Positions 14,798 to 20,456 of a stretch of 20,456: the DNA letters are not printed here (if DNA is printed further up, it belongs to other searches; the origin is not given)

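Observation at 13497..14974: Intact but catalytically dead tyrosine recombinase head-to-head with a giant surface-protein gene: candidate domesticated regulator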

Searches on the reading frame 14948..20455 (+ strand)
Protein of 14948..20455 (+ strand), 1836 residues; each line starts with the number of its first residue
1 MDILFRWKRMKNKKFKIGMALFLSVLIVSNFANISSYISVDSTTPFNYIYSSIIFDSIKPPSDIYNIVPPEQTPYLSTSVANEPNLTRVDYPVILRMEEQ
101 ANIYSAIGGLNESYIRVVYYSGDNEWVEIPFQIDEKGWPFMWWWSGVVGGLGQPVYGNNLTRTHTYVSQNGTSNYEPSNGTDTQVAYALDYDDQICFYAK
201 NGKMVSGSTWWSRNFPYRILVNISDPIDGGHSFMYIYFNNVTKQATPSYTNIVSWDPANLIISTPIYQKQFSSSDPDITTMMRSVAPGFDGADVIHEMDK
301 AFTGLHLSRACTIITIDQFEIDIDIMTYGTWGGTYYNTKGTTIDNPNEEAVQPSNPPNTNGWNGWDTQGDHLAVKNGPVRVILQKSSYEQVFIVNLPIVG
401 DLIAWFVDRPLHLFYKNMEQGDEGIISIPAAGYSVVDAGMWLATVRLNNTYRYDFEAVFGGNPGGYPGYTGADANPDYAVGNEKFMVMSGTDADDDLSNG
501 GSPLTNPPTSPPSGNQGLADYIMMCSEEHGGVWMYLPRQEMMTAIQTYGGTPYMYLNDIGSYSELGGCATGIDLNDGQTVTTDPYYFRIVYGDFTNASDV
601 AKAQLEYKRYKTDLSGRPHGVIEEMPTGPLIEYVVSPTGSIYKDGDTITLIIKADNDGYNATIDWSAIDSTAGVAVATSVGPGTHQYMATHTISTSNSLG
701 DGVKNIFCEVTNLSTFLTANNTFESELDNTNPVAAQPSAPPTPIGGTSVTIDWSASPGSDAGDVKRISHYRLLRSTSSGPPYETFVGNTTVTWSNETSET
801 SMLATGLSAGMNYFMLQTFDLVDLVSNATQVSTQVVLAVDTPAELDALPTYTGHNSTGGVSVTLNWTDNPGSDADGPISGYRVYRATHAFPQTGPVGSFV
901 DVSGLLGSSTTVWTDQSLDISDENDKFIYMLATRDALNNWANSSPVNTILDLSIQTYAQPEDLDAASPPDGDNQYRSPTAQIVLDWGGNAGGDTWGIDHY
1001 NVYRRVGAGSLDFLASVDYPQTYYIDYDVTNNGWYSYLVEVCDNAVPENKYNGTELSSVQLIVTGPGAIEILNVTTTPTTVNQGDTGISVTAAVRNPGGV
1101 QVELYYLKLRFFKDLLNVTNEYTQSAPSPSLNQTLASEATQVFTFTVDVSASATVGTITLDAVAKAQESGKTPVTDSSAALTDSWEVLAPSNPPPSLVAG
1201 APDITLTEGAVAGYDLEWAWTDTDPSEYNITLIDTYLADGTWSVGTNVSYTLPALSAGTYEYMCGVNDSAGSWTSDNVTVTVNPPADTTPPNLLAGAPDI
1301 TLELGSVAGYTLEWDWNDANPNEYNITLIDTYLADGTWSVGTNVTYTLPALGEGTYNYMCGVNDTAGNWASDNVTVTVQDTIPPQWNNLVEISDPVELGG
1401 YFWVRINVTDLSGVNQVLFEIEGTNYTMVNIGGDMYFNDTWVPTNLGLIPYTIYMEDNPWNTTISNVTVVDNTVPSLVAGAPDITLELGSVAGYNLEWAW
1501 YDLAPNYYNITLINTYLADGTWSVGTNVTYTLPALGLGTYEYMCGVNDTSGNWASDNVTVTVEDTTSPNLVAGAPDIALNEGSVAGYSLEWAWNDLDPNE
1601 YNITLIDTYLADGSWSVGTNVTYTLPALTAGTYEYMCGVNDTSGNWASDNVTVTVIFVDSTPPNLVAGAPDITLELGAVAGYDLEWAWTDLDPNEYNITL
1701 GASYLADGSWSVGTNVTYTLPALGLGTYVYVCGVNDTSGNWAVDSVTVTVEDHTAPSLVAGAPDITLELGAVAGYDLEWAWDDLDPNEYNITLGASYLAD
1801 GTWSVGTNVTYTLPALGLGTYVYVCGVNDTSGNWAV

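Call 9: search_protein_families(library=pfam, proteins=[window:14948-20455:+], max_evalue=0.001)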
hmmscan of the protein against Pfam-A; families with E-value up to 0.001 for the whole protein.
window:14948-20455:+ (1836 aa): 7 families
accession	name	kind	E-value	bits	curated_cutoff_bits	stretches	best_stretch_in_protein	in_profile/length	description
PF22352.2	K319L-like_PKD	-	2.6e-13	50.2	27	0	1621-1655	50-84/84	K319L-like, PKD domain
PF17963.7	Big_9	-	3.1e-08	34.8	23.6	0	1571-1654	5-89/89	Bacterial Ig domain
PF22433.2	MtxA_IG-like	-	3.6e-08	33.6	26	0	1593-1642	18-67/83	Magnetotaxis protein MtxA, Immunoglobulin-like domain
PF13473.12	Cupredoxin_1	-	2.2e-07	31.3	27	0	1618-1642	73-97/104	Cupredoxin-like domain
PF19077.6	Big_13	-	3.8e-05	24.6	27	0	1340-1378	60-100/102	Bacterial Ig-like domain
PF07417.17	Crl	-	5.8e-05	23.4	27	0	1355-1378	68-91/128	Sigma factor-binding transcriptional regulator Crl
PF08329.16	ChitinaseA_N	-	0.00036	20.6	21.2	0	1311-1381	41-110/133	Chitinase A, N-terminal domain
